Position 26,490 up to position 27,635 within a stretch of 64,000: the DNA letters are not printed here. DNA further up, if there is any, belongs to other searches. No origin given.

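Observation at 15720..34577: DeoR-linked SusC/SusD locus containing MurQ, a MurK-like kinase and a MurT-like permease: candidate peptidoglycan/muropeptide utilisation locus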

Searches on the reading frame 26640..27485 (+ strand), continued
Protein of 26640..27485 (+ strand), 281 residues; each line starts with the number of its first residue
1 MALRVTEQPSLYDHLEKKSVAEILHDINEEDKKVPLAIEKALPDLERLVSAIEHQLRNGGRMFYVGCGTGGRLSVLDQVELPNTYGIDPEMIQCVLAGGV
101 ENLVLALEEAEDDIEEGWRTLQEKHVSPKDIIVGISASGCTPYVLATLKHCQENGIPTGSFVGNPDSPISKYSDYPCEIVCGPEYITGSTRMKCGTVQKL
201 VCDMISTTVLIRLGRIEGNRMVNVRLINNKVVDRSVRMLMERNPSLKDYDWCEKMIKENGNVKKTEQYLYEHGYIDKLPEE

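Call 55: search_protein_families(library=pfam, proteins=[L007:60-1061:+, L007:1093-3054:+, L007:3114-4073:+, L016:15382-17823:+, L006:16231-17589:+, L017:12863-15349:+, L024:7265-8644:+, L009:6011-7207:+, L014:7264-10152:-, L041:6886-8166:+], max_evalue=0.001)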
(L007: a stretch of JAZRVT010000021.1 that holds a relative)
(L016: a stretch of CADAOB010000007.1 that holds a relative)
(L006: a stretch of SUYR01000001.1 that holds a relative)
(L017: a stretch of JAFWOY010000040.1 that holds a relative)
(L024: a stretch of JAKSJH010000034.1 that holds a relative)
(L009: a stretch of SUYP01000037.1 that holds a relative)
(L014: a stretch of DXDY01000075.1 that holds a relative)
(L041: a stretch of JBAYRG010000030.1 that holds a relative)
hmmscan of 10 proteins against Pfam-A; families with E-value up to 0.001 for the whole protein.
L007:60-1061:+ (333 aa): 1 family
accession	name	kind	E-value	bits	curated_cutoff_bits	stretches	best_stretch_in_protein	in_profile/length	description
PF07980.17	SusD_RagB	-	6.9e-32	111.7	23.1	1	166-333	123-297/297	SusD family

L007:1093-3054:+ (653 aa): 1 family
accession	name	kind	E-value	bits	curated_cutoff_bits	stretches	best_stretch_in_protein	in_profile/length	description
PF12410.13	rpo30_N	-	2.2e-05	24.8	25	0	508-538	12-42/135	Poxvirus DNA dependent RNA polymerase 30kDa subunit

L007:3114-4073:+ (319 aa): 1 family
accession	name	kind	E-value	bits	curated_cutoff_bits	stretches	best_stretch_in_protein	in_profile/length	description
PF05013.17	FGase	-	3.2e-10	41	28.9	1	63-291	2-215/219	N-formylglutamate amidohydrolase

L016:15382-17823:+ (813 aa): 3 families
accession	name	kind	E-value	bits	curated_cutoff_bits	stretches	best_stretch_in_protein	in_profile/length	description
PF00704.34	Glyco_hydro_18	-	3.5e-40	139.1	29.6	1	108-346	67-315/317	Glycosyl hydrolases family 18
PF02638.21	GHL10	-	2.9e-13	50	27.9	1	402-498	67-161/311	Glycosyl hydrolase-like 10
PF14871.12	GHL6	-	2.7e-05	24.8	35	1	408-498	47-131/132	Hypothetical glycosyl hydrolase 6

L006:16231-17589:+ (452 aa): 2 families
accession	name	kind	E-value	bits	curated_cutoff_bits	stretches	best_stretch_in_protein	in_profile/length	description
PF03051.21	Peptidase_C1_2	-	8.7e-106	354.8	22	1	40-450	20-436/438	Peptidase C1-like family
PF00112.29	Peptidase_C1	-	3.7e-06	27.6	20.7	0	368-414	160-205/220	Papain family cysteine protease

L017:12863-15349:+ (828 aa): 2 families
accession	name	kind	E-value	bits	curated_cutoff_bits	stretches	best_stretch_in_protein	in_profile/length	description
PF03051.21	Peptidase_C1_2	-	3.1e-95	320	22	1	425-826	29-436/438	Peptidase C1-like family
PF03417.21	AAT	-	7.2e-05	23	23.2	1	80-176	47-140/225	Acyl-coenzyme A:6-aminopenicillanic acid acyl-transferase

L024:7265-8644:+ (459 aa): 4 families
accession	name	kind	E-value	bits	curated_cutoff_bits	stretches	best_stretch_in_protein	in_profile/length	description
PF01041.23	DegT_DnrJ_EryC1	-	3.4e-95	319.7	19.8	1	61-383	5-323/360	DegT/DnrJ/EryC1/StrS aminotransferase family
PF00155.27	Aminotran_1_2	-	6.1e-06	26.1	19.7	1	82-201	44-185/361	Aminotransferase class I and II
PF01053.26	Cys_Met_Meta_PP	-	7.8e-06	25.1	27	1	82-203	54-175/381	Cys/Met metabolism PLP-dependent enzyme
PF00266.25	Aminotran_5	-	4.4e-05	23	21.5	1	82-207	45-181/371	Aminotransferase class-V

L009:6011-7207:+ (398 aa): 1 family
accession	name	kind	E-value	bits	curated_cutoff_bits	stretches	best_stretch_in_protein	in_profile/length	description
PF03417.21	AAT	-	1.3e-07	31.9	23.2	1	56-180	26-142/225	Acyl-coenzyme A:6-aminopenicillanic acid acyl-transferase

L014:7264-10152:- (962 aa): 0 families

L041:6886-8166:+ (426 aa): 3 families
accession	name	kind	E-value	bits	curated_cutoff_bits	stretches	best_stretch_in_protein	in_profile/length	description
PF16323.11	DUF4959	-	1.1e-25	90.4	32.9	1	44-133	16-106/106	Domain of unknown function (DUF4959)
PF17166.9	DUF5126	-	1.1e-22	80.3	27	1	136-234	3-103/104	Domain of unknown function (DUF5126)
PF16391.11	DUF5000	-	1e-20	74.9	25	1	273-421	14-141/141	Domain of unknown function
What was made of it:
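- Rumen versions carry a GH18 (call 55).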

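Call 57: search_protein_families(library=pfam, proteins=[L041:8176-9948:+, L041:12295-13224:+, L013:9436-10632:+, L018:19441-20616:+, L030:144-1997:+, L030:3995-5881:+, L030:3267-3989:+, L009:7210-8535:+, L025:10234-11520:-, L025:11567-12460:-], max_evalue=0.001)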
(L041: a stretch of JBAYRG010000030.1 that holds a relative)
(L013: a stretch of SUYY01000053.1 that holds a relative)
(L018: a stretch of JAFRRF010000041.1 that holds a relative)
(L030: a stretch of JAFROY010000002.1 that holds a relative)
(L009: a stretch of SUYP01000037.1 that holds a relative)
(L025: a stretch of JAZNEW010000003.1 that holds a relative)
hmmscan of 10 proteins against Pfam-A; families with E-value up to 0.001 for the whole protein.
L041:8176-9948:+ (590 aa): 1 family
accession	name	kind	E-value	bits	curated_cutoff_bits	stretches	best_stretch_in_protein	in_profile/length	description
PF16389.11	DUF4998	-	1.8e-44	152.1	29.1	1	23-208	1-179/199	Domain of unknown function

L041:12295-13224:+ (309 aa): 1 family
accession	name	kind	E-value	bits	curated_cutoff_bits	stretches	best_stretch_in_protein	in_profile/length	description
PF01869.26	BcrAD_BadFG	-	8.4e-31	107.9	31.5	1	5-287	2-268/271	BadF/BadG/BcrA/BcrD ATPase family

L013:9436-10632:+ (398 aa): 1 family
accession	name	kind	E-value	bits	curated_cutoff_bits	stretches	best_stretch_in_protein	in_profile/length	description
PF08522.16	BT_3987-like_N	-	3.4e-19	70.1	25.9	1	36-151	3-117/120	BT_3987-like, N-terminal domain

L018:19441-20616:+ (391 aa): 3 families
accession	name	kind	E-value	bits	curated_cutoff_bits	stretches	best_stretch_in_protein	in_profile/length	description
PF16344.10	FecR_C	-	1e-18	67.6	24.4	1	319-387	2-70/70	FecR, C-terminal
PF04773.18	FecR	-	3.4e-16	59.9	24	1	179-272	3-96/97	FecR protein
PF16220.10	DUF4880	-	0.00032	20.9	25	1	15-41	12-38/43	Domain of unknown function (DUF4880)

L030:144-1997:+ (617 aa): 2 families
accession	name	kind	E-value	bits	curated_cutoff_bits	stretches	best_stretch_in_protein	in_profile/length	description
PF01103.29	Omp85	-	1.4e-21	77.8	24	1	242-617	1-325/325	Omp85 superfamily domain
PF07244.20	POTRA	-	6.7e-07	30.4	21.3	0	62-94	22-54/79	Surface antigen variable number repeat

L030:3995-5881:+ (628 aa): 2 families
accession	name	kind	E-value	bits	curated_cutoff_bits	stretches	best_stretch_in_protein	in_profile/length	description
PF01182.26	Glucosamine_iso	-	3.7e-19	69.9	27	1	38-252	8-217/225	Glucosamine-6-phosphate isomerases/6-phosphogluconolactonase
PF02585.22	PIG-L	-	2.1e-18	67.5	28.2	1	354-522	1-129/129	GlcNAc-PI de-N-acetylase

L030:3267-3989:+ (240 aa): 2 families
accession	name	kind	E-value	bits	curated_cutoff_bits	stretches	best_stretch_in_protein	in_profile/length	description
PF00588.24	SpoU_methylase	-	1.3e-29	103.6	29.7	1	88-230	2-141/142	SpoU rRNA Methylase family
PF22435.1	MRM3-like_sub_bind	-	8.5e-15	55.4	27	1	5-58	2-55/84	MRM3-like substrate binding domain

L009:7210-8535:+ (441 aa): 1 family
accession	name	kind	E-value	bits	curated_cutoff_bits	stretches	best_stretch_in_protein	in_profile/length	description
PF03616.19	Glt_symporter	-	6.8e-17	61.7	26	1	138-349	133-335/368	Sodium/glutamate symporter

L025:10234-11520:- (428 aa): 2 families
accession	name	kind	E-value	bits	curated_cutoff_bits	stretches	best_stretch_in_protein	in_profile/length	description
PF00155.27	Aminotran_1_2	-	1.6e-33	116.8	19.7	1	182-415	124-351/361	Aminotransferase class I and II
PF04864.19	Alliinase_C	-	0.00037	19.9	22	0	254-329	178-253/363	Allinase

L025:11567-12460:- (297 aa): 1 family
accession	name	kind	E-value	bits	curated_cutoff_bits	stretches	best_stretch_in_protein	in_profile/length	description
PF09992.14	NAGPA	-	6.2e-34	118.1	25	1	97-294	1-168/169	Phosphodiester glycosidase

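Call 78: search_protein_families(library=ncbifam, proteins=[L047:7923-9098:+, L047:5105-7900:+, L007:3114-4073:+, L024:7265-8644:+], max_evalue=0.001)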
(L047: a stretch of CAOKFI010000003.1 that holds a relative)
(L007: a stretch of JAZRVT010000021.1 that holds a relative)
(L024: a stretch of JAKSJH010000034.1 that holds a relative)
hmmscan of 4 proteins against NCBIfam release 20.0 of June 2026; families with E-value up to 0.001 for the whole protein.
L047:7923-9098:+ (391 aa): 1 family
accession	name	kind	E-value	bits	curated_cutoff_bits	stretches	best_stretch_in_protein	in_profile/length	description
NF046061.1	NagX_SO_3504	equivalog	2.9e-38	131.9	480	1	15-391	6-369/369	transmembrane glucosamine N-acetyltransferase NagX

L047:5105-7900:+ (931 aa): 12 families
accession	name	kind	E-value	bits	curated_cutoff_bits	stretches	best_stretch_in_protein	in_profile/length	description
TIGR00387.1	glcD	equivalog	3.3e-52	177.7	567.9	2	243-505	150-412/413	glycolate oxidase subunit GlcD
NF049975.1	2HglutDHaseYdiJ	equivalog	1.5e-40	138.8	1350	1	5-508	15-540/1018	D-2-hydroxyglutarate dehydrogenase YdiJ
NF008408.0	PRK11230.1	equivalog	7.6e-36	123.6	897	2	239-506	204-470/499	glycolate oxidase subunit GlcD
NF008369.0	PRK11168.1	equivalog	4.9e-20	71.8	278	1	525-920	6-392/401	anaerobic glycerol-3-phosphate dehydrogenase subunit C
NF045663.1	diclust_near_Sec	equivalog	4.2e-11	41.7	530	1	530-881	304-595/759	pyridine nucleotide-disulfide oxidoreductase/dicluster-binding protein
NF045670.1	quin_L_LdhH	equivalog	6.6e-07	28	800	1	586-883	353-660/706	L-lactate dehydrogenase (quinone) large subunit LdhH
TIGR03379.1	glycerol3P_GlpC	equivalog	7.2e-06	25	279.9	1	529-874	4-341/397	anaerobic glycerol-3-phosphate dehydrogenase subunit GlpC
NF008434.0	PRK11274.1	equivalog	8.6e-06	24.9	333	0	517-614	10-100/409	glycolate oxidase subunit GlcF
TIGR01678.1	FAD_lactone_ox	subfamily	9.7e-06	24.7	396.8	1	35-189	8-160/438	sugar 1,4-lactone oxidase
NF008439.0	PRK11282.1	equivalog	6.6e-05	21.9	284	0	486-508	333-355/358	glycolate oxidase subunit GlcE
NF005746.0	PRK07570.1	subfamily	0.00048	19.5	243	1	527-606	154-231/250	succinate dehydrogenase/fumarate reductase iron-sulfur subunit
TIGR00384.1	dhsB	subfamily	0.00067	19.2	88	0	529-613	139-222/222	succinate dehydrogenase and fumarate reductase iron-sulfur protein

L007:3114-4073:+ (319 aa): 1 family
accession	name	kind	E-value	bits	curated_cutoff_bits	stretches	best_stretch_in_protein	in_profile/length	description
TIGR02017.1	hutG_amidohyd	equivalog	4e-08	33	278.75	0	55-137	3-75/263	N-formylglutamate deformylase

L024:7265-8644:+ (459 aa): 26 families (the best 25 are shown)
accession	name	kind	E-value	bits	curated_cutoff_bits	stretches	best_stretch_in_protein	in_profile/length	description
TIGR03588.1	PseC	equivalog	1.9e-57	194.9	423.5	1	65-384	15-343/380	UDP-4-amino-4,6-dideoxy-N-acetyl-beta-L-altrosamine transaminase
NF008687.0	PRK11706.1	equivalog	8.2e-54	182.8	375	1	82-380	33-332/375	dTDP-4-amino-4,6-dideoxygalactose transaminase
TIGR04181.1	NHT_00031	hypoth_equivalog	1.4e-50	172.2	420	1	65-386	14-344/359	LegC family aminotransferase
NF008658.2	PRK11658.1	equivalog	2e-48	164.9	631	1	65-383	18-339/379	UDP-4-amino-4-deoxy-L-arabinose aminotransferase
TIGR02379.1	ECA_wecE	subfamily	1.6e-46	158.8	434.85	1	88-375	38-328/376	dTDP-4-amino-4,6-dideoxy-D-glucose transaminase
TIGR04427.1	PLP_DesI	equivalog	3.3e-43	148.3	650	1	81-370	53-332/390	dTDP-4-dehydro-6-deoxyglucose aminotransferase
NF011936.0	PRK15407.1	equivalog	9.9e-43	146.4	423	1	76-249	60-242/440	lipopolysaccharide biosynthesis protein RfbH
NF006569.0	PRK09082.1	subfamily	2.7e-09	36.6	420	1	77-214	72-214/386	methionine aminotransferase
NF005816.0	PRK07682.1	equivalog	4.1e-09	35.5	620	1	107-212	102-212/390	aminotransferase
NF041364.1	GntC_guanitoxin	equivalog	2.6e-07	29.9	415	1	100-217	64-189/356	guanitoxin biosynthesis PLP-dependent (S)-gamma-hydroxy-L-arginine cyclodehydratase GntC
NF004975.0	PRK06348.1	equivalog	4.6e-07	29.1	549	1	87-205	81-205/384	pyridoxal phosphate-dependent aminotransferase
NF004770.0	PRK06108.1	subfamily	7.5e-07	28.3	422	1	77-208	78-216/396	pyridoxal phosphate-dependent aminotransferase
NF006488.0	PRK08912.1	equivalog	9.5e-07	28.1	498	1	80-213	71-209/387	aminotransferase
NF005744.0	PRK07568.1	subfamily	1e-06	27.9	389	1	97-215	89-214/398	pyridoxal phosphate-dependent aminotransferase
NF005817.0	PRK07683.1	equivalog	2.8e-06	26.3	575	1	107-211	101-209/387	aminotransferase A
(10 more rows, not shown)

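Call 88: search_protein_families(library=pfam, alignment_id=A3, max_evalue=0.00001)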
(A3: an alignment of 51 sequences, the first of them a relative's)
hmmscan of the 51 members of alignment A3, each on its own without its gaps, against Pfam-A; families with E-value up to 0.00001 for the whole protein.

A. member 1, L014:7264-10152:- (962 aa): 0 families

B. families by the number of members that match (of 51 scanned): 71 families (the first 25 are shown)
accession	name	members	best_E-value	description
PF13472.12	Lipase_GDSL_2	2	5e-18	GDSL-like Lipase/Acylhydrolase family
PF05089.18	NAGLU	1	1e-145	Alpha-N-acetylglucosaminidase (NAGLU) tim-barrel domain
PF01053.26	Cys_Met_Meta_PP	1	9.2e-125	Cys/Met metabolism PLP-dependent enzyme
PF06300.18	Tsp45I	1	1.1e-119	Tsp45I type II restriction enzyme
PF23500.1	DUF7133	1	4.3e-104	Domain of unknown function (DUF7133)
PF05096.18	Glu_cyclase_2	1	3.9e-93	Glutamine cyclotransferase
PF12972.12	NAGLU_C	1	3.7e-89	Alpha-N-acetylglucosaminidase (NAGLU) C-terminal domain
PF02574.22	S-methyl_trans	1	9.8e-87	Homocysteine S-methyltransferase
PF03577.20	Peptidase_C69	1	1.2e-77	Peptidase family C69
PF04616.20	Glyco_hydro_43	1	5.4e-68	Glycosyl hydrolases family 43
PF04951.18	Peptidase_M55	1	2.6e-62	D-aminopeptidase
PF02321.23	OEP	1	3.1e-55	Outer membrane efflux protein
PF06439.18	3keto-disac_hyd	1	2.6e-51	3-keto-disaccharide hydrolase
PF00365.25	PFK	1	3.6e-47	Phosphofructokinase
PF07313.18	AmiA-like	1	3.2e-41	N-acetylmuramoyl-L-alanine amidase-like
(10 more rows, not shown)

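Call 89: search_protein_families(library=pfam, proteins=[L025:7027-7812:+, L025:7809-8831:+, L025:9192-10154:+, L035:9269-9988:+, L040:9225-9968:+, L007:16174-16953:+, L036:16277-16996:+, L035:12079-14424:+, L007:14920-15843:-, L038:7733-9943:+], max_evalue=0.00001)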
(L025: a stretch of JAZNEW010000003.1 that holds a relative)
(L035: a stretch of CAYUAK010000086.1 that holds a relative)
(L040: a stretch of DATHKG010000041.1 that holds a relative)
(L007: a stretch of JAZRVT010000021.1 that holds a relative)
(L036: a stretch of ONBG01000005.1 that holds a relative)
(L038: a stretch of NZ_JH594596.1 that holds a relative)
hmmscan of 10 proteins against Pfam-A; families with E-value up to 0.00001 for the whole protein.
L025:7027-7812:+ (261 aa): 1 family
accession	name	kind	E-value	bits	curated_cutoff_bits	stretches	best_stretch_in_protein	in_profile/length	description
PF06300.18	Tsp45I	-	1.1e-119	399.2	25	1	7-261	6-260/260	Tsp45I type II restriction enzyme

L025:7809-8831:+ (340 aa): 1 family
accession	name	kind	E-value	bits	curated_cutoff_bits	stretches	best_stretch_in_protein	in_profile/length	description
PF01555.25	N6_N4_Mtase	-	6.7e-41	141.1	26.7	1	28-321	1-221/221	DNA methylase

L025:9192-10154:+ (320 aa): 1 family
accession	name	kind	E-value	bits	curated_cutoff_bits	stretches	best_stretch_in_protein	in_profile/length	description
PF08139.17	LPAM_1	-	9.6e-06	26.2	20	0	16-33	1-18/18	Prokaryotic membrane lipoprotein lipid attachment site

L035:9269-9988:+ (239 aa): 1 family
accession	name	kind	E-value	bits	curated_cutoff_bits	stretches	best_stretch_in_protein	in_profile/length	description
PF03358.20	FMN_red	-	1.6e-25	89.9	24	1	31-188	1-149/152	NADPH-dependent FMN reductase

L040:9225-9968:+ (247 aa): 1 family
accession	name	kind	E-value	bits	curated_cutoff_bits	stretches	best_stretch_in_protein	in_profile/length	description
PF06439.18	3keto-disac_hyd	-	2.6e-51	174.8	26.8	1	45-245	2-187/187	3-keto-disaccharide hydrolase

L007:16174-16953:+ (259 aa): 1 family
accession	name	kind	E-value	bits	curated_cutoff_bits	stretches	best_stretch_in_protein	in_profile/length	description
PF05096.18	Glu_cyclase_2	-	3.9e-93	311.9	22.3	1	12-255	3-249/249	Glutamine cyclotransferase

L036:16277-16996:+ (239 aa): 1 family
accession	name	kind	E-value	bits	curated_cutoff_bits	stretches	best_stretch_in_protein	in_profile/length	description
PF01569.27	PAP2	-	2.4e-13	50.4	27.2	1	148-223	47-124/130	PAP2 superfamily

L035:12079-14424:+ (781 aa): 2 families
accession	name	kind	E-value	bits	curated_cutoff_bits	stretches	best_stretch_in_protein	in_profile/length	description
PF12704.14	MacB_PCD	-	6.8e-39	134.7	27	2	18-236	1-206/207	MacB-like periplasmic core domain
PF02687.27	FtsX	-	4.7e-25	88.4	25.5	2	661-773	2-119/120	FtsX-like permease C-terminal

L007:14920-15843:- (307 aa): 1 family
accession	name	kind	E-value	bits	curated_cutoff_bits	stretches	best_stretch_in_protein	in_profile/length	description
PF07313.18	AmiA-like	-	3.2e-41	141.5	27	1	83-294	3-198/202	N-acetylmuramoyl-L-alanine amidase-like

L038:7733-9943:+ (736 aa): 3 families
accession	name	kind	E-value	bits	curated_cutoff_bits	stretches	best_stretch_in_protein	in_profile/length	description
PF05089.18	NAGLU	-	1e-145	485.3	25.5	1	124-455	1-335/336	Alpha-N-acetylglucosaminidase (NAGLU) tim-barrel domain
PF12972.12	NAGLU_C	-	3.7e-89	299.4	25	1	464-723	1-268/268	Alpha-N-acetylglucosaminidase (NAGLU) C-terminal domain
PF12971.12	NAGLU_N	-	4e-27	94.3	28.3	1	29-109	1-81/82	Alpha-N-acetylglucosaminidase (NAGLU) N-terminal domain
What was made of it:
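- An AmiA-like MurNAc-L-Ala amidase lies about 2 kb from one cluster (L007; call 89). More distant loci carry accessories that do not suggest cell wall: GH89 NAGLU, GH18+GHL10, a DegT aminotransferase and a 3-keto-disaccharide hydrolase (calls 55, 57, 89).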
